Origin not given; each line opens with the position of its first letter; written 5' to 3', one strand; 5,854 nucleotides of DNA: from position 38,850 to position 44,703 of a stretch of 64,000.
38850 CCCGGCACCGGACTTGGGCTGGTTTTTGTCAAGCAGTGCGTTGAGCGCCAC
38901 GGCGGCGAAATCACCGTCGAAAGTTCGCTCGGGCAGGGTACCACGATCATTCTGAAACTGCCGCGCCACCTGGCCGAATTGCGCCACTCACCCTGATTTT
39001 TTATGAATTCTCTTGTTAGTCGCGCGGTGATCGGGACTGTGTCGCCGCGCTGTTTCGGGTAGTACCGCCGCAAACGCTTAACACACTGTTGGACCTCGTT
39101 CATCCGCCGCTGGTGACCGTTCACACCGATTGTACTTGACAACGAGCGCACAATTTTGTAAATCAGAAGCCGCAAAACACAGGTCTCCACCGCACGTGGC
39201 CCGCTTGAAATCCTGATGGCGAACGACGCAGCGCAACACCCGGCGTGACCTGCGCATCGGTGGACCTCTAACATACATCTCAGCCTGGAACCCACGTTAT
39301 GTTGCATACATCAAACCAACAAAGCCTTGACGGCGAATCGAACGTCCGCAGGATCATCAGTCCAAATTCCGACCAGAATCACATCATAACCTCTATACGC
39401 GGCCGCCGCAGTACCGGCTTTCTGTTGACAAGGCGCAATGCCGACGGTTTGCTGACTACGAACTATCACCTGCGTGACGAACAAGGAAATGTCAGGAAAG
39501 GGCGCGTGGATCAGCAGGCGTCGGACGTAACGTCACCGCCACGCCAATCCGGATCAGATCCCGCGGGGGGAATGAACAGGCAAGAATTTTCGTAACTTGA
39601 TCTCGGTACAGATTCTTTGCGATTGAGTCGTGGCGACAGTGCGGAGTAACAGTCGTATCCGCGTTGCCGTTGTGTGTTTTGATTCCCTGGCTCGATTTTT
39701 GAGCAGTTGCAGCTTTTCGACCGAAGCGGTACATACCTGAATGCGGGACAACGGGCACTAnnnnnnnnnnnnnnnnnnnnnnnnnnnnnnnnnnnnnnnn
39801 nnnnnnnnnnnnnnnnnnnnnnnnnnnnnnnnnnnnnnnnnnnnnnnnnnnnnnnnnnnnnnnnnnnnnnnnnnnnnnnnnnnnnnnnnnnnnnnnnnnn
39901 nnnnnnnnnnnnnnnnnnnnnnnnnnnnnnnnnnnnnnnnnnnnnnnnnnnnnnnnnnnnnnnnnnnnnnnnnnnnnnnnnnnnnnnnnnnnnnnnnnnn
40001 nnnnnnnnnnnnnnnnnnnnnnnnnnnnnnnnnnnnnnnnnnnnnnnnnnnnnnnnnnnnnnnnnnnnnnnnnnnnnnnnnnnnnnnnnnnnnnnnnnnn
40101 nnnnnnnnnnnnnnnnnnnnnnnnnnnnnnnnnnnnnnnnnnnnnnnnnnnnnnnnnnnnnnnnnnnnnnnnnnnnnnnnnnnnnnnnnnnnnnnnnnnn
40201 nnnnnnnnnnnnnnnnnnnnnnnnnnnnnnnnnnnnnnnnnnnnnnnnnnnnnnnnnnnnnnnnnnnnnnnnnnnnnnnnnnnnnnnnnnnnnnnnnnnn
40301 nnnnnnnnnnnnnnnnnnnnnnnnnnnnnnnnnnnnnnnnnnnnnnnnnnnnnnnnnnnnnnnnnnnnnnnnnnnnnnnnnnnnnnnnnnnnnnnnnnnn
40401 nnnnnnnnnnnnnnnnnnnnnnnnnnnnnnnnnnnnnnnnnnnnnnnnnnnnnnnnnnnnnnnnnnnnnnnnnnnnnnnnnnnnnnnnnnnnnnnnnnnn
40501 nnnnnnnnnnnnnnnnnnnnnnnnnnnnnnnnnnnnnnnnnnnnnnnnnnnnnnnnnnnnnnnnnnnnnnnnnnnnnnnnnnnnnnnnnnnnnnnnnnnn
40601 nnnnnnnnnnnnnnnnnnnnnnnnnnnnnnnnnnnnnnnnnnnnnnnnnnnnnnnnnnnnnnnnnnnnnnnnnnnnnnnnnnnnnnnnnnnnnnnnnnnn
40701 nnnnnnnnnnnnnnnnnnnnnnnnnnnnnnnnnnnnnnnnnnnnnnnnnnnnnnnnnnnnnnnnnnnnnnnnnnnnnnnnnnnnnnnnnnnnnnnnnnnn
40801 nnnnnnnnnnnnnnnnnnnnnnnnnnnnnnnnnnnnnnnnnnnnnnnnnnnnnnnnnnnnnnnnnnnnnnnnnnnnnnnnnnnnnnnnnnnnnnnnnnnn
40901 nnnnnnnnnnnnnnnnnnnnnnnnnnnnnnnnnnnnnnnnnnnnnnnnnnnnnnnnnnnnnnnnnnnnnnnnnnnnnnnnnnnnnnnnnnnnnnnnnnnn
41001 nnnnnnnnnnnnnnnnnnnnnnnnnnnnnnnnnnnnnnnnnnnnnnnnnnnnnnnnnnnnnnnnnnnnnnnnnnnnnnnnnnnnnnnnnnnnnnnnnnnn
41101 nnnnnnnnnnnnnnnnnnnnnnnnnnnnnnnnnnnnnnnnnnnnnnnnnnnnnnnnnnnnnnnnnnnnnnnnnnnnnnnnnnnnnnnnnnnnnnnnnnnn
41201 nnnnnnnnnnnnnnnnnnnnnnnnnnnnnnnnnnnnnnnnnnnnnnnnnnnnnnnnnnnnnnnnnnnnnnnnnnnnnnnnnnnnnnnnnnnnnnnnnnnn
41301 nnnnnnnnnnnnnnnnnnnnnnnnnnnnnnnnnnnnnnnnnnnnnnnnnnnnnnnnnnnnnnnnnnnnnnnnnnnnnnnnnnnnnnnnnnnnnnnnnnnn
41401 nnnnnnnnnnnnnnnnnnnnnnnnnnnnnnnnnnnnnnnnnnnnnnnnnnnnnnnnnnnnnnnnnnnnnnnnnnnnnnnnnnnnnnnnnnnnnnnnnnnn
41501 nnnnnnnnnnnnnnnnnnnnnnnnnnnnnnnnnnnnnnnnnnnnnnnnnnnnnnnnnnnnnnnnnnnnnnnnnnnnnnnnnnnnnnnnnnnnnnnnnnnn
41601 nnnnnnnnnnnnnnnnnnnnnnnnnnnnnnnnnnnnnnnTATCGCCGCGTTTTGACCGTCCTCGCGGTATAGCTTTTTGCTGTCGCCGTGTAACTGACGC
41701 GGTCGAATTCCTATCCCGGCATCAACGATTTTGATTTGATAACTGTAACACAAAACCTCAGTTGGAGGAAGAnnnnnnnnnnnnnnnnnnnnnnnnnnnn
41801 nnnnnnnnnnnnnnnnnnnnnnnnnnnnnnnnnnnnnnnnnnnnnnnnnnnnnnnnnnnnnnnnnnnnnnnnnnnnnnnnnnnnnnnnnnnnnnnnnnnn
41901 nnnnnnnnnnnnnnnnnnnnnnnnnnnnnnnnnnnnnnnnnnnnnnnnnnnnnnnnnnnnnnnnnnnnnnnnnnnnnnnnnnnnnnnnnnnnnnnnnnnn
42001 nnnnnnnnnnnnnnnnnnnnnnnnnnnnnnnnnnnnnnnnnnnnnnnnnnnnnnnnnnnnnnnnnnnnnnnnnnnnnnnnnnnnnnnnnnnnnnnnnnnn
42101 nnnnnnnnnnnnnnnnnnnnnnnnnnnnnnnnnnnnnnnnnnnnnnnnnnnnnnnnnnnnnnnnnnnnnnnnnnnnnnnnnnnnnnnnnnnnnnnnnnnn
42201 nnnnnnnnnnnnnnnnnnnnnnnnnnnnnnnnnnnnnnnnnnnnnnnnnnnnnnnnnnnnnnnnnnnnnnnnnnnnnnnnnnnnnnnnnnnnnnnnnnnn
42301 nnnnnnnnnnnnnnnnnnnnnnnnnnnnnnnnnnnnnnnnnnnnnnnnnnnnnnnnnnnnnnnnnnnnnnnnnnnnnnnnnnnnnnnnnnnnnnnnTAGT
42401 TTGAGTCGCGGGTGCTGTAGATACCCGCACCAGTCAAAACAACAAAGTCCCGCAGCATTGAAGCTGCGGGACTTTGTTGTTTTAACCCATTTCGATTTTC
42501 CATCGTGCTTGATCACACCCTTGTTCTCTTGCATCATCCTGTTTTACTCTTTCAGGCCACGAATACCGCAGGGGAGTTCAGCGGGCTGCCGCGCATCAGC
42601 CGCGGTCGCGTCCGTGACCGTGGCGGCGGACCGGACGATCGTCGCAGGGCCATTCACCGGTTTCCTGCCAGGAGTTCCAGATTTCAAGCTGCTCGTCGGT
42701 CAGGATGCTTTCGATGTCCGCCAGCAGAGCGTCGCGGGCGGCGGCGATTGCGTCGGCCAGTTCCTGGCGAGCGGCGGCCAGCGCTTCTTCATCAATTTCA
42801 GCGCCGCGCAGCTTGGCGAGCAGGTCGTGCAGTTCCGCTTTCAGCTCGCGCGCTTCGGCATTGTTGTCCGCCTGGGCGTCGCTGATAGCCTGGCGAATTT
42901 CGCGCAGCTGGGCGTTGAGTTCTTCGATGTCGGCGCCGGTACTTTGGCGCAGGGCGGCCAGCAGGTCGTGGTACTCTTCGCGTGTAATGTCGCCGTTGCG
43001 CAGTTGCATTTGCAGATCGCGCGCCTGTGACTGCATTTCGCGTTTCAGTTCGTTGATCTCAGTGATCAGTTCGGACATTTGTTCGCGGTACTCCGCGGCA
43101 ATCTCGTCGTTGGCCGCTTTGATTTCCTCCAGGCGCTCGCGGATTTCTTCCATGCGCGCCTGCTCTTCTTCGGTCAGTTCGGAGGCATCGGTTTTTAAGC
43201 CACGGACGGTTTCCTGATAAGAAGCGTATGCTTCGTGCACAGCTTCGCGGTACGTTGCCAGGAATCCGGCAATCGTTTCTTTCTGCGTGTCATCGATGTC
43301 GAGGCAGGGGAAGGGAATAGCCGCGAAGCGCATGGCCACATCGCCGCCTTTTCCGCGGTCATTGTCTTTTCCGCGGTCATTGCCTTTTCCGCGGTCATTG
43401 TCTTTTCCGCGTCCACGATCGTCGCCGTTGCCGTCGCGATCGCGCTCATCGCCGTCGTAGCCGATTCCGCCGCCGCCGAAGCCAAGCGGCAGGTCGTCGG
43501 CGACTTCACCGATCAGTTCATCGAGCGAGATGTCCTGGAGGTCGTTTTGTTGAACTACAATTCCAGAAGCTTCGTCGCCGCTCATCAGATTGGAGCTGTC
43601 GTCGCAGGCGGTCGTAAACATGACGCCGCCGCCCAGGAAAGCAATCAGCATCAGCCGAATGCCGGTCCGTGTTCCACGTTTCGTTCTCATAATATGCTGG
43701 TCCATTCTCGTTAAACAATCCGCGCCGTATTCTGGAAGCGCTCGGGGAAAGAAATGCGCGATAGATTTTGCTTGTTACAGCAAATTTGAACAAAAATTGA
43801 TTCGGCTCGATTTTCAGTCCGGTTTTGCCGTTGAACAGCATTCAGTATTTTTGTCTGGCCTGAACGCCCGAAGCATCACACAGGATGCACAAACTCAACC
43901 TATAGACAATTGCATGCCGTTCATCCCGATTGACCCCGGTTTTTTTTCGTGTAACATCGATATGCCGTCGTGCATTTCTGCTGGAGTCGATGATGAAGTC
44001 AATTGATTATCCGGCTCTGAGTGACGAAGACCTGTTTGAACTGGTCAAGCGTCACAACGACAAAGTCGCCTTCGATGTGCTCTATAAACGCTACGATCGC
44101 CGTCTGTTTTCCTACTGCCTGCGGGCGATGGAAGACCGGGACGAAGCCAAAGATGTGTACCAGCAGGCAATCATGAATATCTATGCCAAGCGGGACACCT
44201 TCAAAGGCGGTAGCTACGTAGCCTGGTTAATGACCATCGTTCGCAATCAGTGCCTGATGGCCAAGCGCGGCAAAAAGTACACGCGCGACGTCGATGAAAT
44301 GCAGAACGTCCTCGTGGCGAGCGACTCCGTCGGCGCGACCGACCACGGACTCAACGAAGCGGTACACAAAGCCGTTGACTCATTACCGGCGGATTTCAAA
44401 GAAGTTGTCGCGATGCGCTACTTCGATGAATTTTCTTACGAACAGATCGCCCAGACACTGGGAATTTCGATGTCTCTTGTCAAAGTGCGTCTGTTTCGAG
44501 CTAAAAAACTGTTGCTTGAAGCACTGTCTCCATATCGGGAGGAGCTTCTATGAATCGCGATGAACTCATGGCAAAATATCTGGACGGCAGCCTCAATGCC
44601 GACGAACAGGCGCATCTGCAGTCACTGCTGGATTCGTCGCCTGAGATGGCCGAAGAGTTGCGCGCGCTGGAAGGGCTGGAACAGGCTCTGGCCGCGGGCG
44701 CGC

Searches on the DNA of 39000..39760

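Call 91: search_rna_families(source=window, start=39000, end=39760, threshold=evalue, max_evalue=10)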
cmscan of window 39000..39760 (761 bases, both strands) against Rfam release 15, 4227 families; matches with E-value up to 10: 1.
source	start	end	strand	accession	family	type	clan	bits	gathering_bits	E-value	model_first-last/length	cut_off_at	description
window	39278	39315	-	RF01275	sR22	Gene; snRNA; snoRNA; CD-box;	-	17.3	40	0.91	1-58/58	no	Small nucleolar RNA sR22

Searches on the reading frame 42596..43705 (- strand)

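Call 39: search_protein_families(library=pfam, proteins=[window:42596-43705:-], max_evalue=0.01)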
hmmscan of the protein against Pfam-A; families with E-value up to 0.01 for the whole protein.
window:42596-43705:- (369 aa): 7 families
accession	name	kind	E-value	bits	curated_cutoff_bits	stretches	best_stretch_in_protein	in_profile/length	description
PF04513.17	Baculo_PEP_C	-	0.00092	19.7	38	0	186-274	16-101/140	Baculovirus polyhedron envelope protein, PEP, C terminus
PF07464.16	ApoLp-III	-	0.00098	19.7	36.3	1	156-235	11-92/146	Apolipophorin-III precursor (apoLp-III)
PF21109.2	Stonustoxin_helical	-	0.0012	19.4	27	0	170-231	9-71/96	Stonustoxin helical domain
PF07361.16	Cytochrom_B562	-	0.0028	18.7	30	1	163-248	18-100/102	Cytochrome b562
PF25764.1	KIF21A_4th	-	0.0031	17.6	33.1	1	155-235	52-131/183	KIF21A-like domain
PF07851.19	TMEM120A-B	-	0.0081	15.9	29.8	0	155-226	13-84/324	TMEM120A/B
PF05073.17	Baculo_p24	-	0.0091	16.4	21.3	0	246-301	95-148/160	Baculovirus P24 capsid protein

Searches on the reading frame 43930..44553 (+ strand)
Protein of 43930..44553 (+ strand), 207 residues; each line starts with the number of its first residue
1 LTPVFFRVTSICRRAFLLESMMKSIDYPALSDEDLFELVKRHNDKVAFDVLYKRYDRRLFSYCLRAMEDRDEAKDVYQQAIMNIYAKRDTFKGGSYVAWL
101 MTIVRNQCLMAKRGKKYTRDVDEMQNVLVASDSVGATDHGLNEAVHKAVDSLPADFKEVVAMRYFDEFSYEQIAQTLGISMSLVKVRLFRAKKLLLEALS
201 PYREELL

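Call 38: search_protein_families(library=pfam, proteins=[window:43930-44553:+], max_evalue=0.01)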
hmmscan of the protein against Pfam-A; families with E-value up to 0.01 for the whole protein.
window:43930-44553:+ (207 aa): 4 families
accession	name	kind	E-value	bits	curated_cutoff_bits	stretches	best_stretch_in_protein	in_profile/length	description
PF08281.18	Sigma70_r4_2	-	2e-15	56.6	25.7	1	143-195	2-54/54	Sigma-70, region 4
PF04542.20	Sigma70_r2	-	3.6e-11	43.1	24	1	51-116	1-69/71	Sigma-70 region 2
PF04545.22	Sigma70_r4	-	1.1e-09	38.1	24.1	1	148-191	1-44/50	Sigma-70, region 4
PF07638.17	Sigma70_ECF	-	5.1e-05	23.7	21.1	1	112-190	98-174/185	ECF sigma factor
